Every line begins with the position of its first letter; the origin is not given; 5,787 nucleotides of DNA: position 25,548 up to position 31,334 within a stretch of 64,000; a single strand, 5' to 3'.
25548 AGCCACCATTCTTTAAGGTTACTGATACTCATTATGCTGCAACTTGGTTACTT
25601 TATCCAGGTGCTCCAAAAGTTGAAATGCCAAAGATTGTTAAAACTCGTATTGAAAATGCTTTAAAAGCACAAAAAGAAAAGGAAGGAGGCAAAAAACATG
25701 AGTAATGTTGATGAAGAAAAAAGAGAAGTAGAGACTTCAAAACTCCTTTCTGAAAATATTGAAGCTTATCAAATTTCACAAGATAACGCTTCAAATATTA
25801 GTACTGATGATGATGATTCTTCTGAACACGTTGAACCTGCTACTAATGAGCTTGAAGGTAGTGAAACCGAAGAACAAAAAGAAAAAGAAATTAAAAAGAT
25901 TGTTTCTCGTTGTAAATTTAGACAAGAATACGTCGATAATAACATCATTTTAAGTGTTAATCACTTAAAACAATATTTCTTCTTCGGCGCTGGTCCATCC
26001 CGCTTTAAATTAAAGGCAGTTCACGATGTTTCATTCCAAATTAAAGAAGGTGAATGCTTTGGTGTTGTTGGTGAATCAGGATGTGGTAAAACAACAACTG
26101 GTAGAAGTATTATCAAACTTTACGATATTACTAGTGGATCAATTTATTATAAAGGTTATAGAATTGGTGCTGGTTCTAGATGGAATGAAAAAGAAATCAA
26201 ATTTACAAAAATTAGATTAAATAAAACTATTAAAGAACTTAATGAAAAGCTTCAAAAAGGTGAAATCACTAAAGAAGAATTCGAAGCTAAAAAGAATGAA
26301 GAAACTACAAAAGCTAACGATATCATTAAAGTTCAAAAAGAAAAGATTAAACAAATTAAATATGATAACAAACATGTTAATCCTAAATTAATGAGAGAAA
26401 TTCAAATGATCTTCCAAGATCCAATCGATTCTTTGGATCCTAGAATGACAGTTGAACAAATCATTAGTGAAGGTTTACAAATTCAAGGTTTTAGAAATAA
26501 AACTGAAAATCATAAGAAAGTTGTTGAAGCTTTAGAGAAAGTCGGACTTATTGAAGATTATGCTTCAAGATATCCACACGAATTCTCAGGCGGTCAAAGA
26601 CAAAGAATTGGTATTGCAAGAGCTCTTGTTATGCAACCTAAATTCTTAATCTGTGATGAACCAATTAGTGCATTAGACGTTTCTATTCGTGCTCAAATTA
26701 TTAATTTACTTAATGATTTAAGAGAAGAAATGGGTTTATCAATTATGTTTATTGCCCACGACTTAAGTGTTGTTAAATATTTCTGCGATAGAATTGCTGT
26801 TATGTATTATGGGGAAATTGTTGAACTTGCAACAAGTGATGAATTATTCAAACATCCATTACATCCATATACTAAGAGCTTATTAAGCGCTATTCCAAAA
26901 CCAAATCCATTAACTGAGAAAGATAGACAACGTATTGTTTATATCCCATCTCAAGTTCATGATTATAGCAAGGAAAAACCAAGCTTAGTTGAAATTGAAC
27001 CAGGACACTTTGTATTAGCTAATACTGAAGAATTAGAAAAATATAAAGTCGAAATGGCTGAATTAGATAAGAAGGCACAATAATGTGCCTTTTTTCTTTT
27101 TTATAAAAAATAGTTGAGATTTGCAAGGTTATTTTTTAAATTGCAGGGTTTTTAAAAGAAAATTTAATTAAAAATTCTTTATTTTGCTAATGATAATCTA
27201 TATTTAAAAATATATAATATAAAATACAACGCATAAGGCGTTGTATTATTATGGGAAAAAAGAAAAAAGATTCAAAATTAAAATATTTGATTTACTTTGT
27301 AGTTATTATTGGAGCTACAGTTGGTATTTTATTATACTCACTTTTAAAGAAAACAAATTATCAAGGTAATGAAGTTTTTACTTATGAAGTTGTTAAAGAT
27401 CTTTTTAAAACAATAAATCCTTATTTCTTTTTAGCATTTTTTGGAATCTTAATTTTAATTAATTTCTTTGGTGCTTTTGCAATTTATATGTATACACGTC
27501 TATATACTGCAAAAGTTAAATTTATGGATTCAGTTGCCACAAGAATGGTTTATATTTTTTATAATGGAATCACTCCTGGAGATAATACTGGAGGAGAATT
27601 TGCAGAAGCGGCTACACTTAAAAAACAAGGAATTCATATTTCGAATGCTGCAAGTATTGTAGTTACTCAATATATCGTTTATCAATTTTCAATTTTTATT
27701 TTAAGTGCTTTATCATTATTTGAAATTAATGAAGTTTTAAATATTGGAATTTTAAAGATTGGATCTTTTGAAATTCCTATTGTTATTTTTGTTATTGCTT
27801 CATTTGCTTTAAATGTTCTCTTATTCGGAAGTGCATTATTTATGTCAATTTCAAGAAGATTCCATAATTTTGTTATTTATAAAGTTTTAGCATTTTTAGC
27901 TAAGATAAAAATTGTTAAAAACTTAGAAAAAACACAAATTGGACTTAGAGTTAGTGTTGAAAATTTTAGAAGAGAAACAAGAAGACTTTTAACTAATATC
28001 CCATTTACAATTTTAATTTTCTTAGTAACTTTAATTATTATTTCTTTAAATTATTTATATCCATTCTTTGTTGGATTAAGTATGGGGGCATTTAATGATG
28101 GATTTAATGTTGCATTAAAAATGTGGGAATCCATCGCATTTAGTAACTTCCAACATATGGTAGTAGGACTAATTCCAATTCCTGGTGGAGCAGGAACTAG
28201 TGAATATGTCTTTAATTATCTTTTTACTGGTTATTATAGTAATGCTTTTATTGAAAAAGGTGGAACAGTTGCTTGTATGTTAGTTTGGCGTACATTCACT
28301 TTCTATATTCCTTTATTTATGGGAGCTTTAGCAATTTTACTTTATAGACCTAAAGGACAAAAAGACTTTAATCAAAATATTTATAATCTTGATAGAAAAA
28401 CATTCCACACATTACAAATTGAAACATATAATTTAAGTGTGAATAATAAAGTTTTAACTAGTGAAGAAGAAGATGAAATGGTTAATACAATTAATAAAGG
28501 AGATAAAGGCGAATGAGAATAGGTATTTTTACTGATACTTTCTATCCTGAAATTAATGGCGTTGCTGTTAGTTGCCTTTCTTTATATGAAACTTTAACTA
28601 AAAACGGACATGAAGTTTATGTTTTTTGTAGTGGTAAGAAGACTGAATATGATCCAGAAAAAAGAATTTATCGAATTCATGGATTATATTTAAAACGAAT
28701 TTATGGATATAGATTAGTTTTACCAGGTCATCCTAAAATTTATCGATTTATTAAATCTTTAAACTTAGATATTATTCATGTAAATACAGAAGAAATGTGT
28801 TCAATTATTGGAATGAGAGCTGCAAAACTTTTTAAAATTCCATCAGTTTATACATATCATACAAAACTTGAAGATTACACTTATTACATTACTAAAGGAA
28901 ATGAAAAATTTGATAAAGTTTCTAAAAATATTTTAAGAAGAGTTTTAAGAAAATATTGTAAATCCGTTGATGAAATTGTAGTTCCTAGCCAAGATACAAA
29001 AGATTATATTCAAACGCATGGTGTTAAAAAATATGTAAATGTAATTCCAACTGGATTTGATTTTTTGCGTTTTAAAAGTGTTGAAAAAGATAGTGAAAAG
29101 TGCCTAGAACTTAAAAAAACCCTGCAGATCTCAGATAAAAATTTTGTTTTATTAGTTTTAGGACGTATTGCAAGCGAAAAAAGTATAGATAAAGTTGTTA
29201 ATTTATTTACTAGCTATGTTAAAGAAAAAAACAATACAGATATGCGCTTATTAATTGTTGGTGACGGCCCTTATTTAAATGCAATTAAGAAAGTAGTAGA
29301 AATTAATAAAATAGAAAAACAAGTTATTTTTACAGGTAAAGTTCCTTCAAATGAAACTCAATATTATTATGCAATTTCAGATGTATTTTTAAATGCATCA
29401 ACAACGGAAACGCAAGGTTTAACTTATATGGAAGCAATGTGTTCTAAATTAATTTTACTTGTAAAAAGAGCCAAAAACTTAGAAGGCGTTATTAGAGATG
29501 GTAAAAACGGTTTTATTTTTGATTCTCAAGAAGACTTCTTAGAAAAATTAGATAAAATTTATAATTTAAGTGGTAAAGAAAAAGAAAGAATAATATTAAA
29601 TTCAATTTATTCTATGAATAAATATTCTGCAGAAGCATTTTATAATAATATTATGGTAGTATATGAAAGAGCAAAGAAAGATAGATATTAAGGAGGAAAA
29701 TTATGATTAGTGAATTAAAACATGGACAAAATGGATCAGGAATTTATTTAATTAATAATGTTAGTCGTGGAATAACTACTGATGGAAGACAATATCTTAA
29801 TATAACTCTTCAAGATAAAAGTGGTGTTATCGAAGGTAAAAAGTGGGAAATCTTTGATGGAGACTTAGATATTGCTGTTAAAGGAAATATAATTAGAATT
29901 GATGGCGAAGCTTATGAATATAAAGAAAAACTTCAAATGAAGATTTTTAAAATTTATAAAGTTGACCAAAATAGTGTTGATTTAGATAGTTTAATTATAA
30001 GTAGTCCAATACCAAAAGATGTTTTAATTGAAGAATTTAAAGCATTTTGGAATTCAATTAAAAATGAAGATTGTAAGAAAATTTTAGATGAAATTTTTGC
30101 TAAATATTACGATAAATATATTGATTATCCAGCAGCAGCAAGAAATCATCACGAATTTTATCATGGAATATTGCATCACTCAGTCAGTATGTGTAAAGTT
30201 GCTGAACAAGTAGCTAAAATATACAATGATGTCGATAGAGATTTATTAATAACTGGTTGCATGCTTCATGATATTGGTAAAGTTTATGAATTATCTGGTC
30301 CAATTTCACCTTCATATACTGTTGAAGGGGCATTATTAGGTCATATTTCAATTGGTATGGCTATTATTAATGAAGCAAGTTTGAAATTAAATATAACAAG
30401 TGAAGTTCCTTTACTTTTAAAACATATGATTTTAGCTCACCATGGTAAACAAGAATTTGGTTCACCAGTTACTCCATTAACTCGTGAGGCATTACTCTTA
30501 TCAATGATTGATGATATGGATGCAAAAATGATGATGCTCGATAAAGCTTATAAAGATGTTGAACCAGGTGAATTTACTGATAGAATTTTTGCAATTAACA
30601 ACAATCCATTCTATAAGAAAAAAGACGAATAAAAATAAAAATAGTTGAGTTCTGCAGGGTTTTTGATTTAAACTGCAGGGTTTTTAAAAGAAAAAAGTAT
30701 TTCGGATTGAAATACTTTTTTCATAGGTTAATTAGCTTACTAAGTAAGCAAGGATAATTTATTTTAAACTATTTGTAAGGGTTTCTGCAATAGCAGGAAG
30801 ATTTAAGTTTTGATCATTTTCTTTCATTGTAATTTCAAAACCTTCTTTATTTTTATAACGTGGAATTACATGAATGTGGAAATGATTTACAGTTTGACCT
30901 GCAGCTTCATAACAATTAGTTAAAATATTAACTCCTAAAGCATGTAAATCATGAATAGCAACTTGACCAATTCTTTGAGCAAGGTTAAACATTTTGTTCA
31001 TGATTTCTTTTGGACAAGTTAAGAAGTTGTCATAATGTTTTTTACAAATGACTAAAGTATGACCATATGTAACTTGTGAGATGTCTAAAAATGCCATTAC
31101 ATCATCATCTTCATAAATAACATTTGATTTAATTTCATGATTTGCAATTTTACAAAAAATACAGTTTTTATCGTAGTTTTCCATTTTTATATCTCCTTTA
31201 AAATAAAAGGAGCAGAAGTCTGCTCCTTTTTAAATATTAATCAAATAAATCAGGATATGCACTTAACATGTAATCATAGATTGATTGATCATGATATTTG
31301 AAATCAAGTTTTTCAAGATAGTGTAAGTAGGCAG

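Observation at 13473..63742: Dispersed DNA-level motif (core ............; extended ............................) in intergenic and coding DNA, both orientations, all three frames: candidate uptake-signal-like or otherwise undescribed genome-wide signal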

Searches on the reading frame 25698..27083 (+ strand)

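Call 24: search_protein_families(library=pfam, proteins=[window:25698-27083:+])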
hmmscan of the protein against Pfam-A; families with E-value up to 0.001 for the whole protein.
window:25698-27083:+ (461 aa): 3 families
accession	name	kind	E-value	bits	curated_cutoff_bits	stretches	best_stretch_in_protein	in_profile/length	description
PF00005.33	ABC_tran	-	1.1e-30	107.4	25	2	209-323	31-136/137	ABC transporter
PF08352.17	oligo_HPY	-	3e-09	37.6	27.1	1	375-410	1-36/65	Oligopeptide/dipeptide transporter, C-terminal region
PF09851.14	SHOCT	-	6.8e-06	26.1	27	1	178-200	3-25/28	Short C-terminal domain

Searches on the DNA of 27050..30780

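Call 65: search_rna_families(source=window, start=27050, end=30780, threshold=evalue, max_evalue=1)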
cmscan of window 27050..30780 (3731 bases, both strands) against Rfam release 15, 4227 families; matches with E-value up to 1: 0.
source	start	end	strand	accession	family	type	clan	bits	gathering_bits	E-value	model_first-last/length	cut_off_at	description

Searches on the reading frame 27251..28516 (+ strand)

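Call 24: search_protein_families(library=pfam, proteins=[window:27251-28516:+])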
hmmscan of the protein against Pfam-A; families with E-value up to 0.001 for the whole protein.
window:27251-28516:+ (421 aa): 1 family
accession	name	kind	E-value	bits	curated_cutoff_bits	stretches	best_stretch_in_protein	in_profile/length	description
PF03706.18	LPG_synthase_TM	-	2.6e-22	80.1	33.4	1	48-358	24-302/302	Lysylphosphatidylglycerol synthase TM region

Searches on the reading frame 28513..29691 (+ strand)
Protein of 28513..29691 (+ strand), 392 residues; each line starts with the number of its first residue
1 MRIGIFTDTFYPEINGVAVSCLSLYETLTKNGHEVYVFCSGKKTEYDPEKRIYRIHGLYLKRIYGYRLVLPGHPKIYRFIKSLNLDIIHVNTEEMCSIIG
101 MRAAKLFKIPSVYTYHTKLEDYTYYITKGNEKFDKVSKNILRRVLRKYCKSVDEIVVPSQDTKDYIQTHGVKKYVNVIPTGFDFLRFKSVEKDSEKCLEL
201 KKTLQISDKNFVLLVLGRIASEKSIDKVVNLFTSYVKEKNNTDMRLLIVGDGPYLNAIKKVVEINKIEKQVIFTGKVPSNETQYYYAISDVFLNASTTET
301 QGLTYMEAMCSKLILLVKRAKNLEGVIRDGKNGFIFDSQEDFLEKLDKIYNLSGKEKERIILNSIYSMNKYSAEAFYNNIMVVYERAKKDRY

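Call 25: search_protein_families(library=pfam, proteins=[window:28513-29691:+])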
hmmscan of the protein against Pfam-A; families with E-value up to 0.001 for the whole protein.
window:28513-29691:+ (392 aa): 6 families
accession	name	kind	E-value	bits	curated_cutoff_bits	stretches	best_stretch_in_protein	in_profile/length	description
PF13439.12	Glyco_transf_4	-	2.9e-32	112.5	28.5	1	14-183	1-167/170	Glycosyltransferase Family 4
PF00534.26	Glycos_transf_1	-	6.7e-28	97.8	26.4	1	200-361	5-166/172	Glycosyl transferases group 1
PF13692.12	Glyco_trans_1_4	-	4e-23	82.7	27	1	211-350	2-140/142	Glycosyl transferases group 1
PF13579.12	Glyco_trans_4_4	-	1.2e-13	52.2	29.7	1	15-181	1-158/158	Glycosyl transferase 4-like domain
PF13477.12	Glyco_trans_4_2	-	7.1e-07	29.9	23.4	1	21-116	13-107/139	Glycosyl transferase 4-like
PF13524.12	Glyco_trans_1_2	-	9.2e-05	22.9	25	1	240-349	11-111/144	Glycosyl transferase-like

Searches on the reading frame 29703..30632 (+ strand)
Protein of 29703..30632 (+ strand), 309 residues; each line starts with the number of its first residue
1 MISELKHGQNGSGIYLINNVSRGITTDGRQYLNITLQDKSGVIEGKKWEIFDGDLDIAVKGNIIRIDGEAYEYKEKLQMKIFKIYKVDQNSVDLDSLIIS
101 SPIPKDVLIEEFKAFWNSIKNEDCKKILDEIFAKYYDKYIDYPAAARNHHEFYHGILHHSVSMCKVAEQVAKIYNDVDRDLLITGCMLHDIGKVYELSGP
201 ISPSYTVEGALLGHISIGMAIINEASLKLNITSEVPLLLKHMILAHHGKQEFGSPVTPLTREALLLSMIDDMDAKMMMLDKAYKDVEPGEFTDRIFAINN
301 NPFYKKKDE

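Call 25: search_protein_families(library=pfam, proteins=[window:29703-30632:+])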
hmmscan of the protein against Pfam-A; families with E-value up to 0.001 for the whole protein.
window:29703-30632:+ (309 aa): 2 families
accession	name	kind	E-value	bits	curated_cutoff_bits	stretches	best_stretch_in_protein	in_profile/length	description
PF01966.28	HD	-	2e-12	47.8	22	1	157-274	2-115/116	HD domain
PF01336.31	tRNA_anti-codon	-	5.7e-06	26.6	27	1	26-86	12-74/75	OB-fold nucleic acid binding domain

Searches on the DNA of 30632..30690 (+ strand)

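Call 56: search_dna_similar(query=window:30632-30690:+, collection=phages, mode=distant, max_evalue=10, max_rows=15)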
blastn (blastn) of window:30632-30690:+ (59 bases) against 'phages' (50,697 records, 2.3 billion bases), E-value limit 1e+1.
Records with a match: 25; places in all: 25; records where one place covers at least 80% of the query: 0.
Best place of each record, by identity: >=99% 1; 90-95% 1; 80-90% 21; 60-80% 2.
By first word of the organism name: Pseudomonas 12; Klebsiella 5; Bacteriophage 2; Listeria 2; Stenotrophomonas 1; Raoultella 1; Campylobacter 1; Xanthomonas 1.
By host as written in the record: Pseudomonas aeruginosa 6; Klebsiella pneumoniae 3; Listeria monocytogenes 2; Helicobacter pullorum NCTC 12824 genome 1; Helicobacter pullorum NCTC 12824 1; Pseudomonas aeruginosa N1803-4At 1; Pseudomonas sp. 1; Pseudomonas aeruginosa ATCC 27853 1; and 9 more.
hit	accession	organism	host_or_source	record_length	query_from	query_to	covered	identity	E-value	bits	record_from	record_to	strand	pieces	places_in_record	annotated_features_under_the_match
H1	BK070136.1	Bacteriophage sp.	Helicobacter pullorum NCTC 12824 genome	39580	14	59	78%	78.3%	5e+0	34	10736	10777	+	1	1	hypothetical protein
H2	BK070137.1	Bacteriophage sp.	Helicobacter pullorum NCTC 12824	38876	14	59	78%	78.3%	5e+0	34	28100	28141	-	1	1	hypothetical protein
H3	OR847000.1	Listeria phage LM 4-11-1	Listeria monocytogenes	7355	14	49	61%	80.6%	5e+0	35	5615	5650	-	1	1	record has no annotation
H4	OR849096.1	Listeria phage LM 4-14-1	Listeria monocytogenes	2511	14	49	61%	80.6%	5e+0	35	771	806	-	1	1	record has no annotation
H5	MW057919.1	Pseudomonas phage vB_PaeM_kmuB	Pseudomonas aeruginosa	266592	1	35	59%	82.9%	5e+0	34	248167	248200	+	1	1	hypothetical protein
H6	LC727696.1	Pseudomonas phage sp. 30-1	Pseudomonas aeruginosa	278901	1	35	59%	82.9%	5e+0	34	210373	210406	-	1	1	hypothetical protein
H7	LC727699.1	Pseudomonas phage sp. LC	Pseudomonas aeruginosa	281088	1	35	59%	82.9%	5e+0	34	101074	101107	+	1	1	hypothetical protein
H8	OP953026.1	Pseudomonas phage pPA-N1803-4At.2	Pseudomonas aeruginosa N1803-4At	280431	1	35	59%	82.9%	5e+0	34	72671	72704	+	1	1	hypothetical protein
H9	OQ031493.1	Pseudomonas phage MRostami-2023c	Pseudomonas sp.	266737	1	35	59%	82.9%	5e+0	34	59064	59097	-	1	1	record has no annotation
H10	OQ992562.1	Pseudomonas phage PhiPizzaParty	Pseudomonas aeruginosa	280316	1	35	59%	82.9%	5e+0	34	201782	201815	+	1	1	hypothetical protein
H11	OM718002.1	Pseudomonas phage Churi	Pseudomonas aeruginosa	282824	1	35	59%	82.9%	5e+0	34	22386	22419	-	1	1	hypothetical protein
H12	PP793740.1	Pseudomonas phage vB_PaM_W10-2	Pseudomonas aeruginosa ATCC 27853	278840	1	35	59%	82.9%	5e+0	34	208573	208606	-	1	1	hypothetical protein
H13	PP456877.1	Pseudomonas phage vB_Pae3705-KEN49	Pseudomonas aeruginosa MRSN 3705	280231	1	35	59%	82.9%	5e+0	34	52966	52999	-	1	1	hypothetical protein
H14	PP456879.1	Pseudomonas phage vB_Pae10145-KEN51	Pseudomonas aeruginosa ATCC 10145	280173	1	35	59%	82.9%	5e+0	34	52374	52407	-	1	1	hypothetical protein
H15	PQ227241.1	Pseudomonas phage vB_PaeM_HUST_1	Pseudomonas aeruginosa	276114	1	35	59%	82.9%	5e+0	34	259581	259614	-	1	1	hypothetical protein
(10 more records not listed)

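Call 57: search_dna_similar(query=window:30632-30690:+, collection=plasmids, mode=distant, max_evalue=10, max_rows=15)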
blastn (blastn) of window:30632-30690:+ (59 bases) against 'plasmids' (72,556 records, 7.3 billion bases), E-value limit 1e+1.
Records with a match: 14; places in all: 14; records where one place covers at least 80% of the query: 0.
Best place of each record, by identity: 95-99% 4; 90-95% 3; 80-90% 6; 60-80% 1.
By first word of the organism name: Bacillus 6; Legionella 5; Clostridium 1; Helicobacter 1; Enterococcus 1.
By predicted mobility (MOB-suite, as given by PLSDB): non-mobilizable 9; conjugative 5.
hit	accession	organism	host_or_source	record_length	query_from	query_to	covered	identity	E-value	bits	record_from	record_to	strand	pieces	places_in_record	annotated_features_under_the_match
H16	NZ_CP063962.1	Clostridium botulinum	Bovine,feces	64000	5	43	66%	79.5%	4e+0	36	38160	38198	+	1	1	none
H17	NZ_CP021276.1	Legionella pneumophila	Homo sapiens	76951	29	58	51%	86.7%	1e+0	37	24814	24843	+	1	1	class I SAM-dependent methyltransferase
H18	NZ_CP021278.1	Legionella pneumophila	Homo sapiens,sputum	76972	29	58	51%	86.7%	1e+0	37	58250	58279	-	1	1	class I SAM-dependent methyltransferase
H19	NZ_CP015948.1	Legionella pneumophila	Isolate,environmental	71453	29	58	51%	86.7%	1e+0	37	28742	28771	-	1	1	class I SAM-dependent methyltransferase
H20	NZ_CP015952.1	Legionella pneumophila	Isolate,environmental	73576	29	58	51%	86.7%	1e+0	37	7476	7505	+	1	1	class I SAM-dependent methyltransferase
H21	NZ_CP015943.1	Legionella pneumophila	Isolate,clinical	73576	29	58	51%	86.7%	1e+0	37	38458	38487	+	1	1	class I SAM-dependent methyltransferase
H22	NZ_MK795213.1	Helicobacter pylori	Homo sapiens,biopsy of the antrum mucosa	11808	30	56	46%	88.9%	4e+0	37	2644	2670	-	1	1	AlwI family type II restriction endonuclease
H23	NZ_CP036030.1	Bacillus mycoides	cell culture,soil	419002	23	47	42%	92.3%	4e+0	36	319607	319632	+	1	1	tyrosine-type recombinase/integrase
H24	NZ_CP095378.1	Bacillus cereus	cell cuture,Pond silt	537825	23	47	42%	92.3%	4e+0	36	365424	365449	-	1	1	tyrosine-type recombinase/integrase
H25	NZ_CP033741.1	Enterococcus sp. FDAARGOS_553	Homo sapiens,clinical isolate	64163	2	25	41%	91.7%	4e+0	36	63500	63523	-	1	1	MarR family transcriptional regulator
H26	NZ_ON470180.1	Bacillus thuringiensis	-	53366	1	22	37%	95.5%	4e+0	37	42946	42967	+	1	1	phage portal protein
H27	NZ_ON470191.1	Bacillus thuringiensis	-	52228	1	22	37%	95.5%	4e+0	37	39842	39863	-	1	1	phage portal protein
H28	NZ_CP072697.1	Bacillus thuringiensis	whole organism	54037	1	22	37%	95.5%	4e+0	37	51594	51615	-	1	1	phage portal protein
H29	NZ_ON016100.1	Bacillus thuringiensis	-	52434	1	22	37%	95.5%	4e+0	37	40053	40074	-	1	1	phage portal protein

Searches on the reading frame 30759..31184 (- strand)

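Call 25: search_protein_families(library=pfam, proteins=[window:30759-31184:-])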
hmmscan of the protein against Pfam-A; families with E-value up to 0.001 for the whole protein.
window:30759-31184:- (141 aa): 3 families
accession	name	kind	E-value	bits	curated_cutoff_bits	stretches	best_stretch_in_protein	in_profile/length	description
PF01230.28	HIT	-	2.7e-26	92.5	21.5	1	16-111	2-97/98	HIT domain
PF11969.13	DcpS_C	-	3.6e-15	56.8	24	1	7-109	1-102/114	Scavenger mRNA decapping enzyme C-term binding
PF04677.20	CwfJ_C_1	-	0.00022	21.5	21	1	4-109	10-109/122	Protein similar to CwfJ C-terminus 1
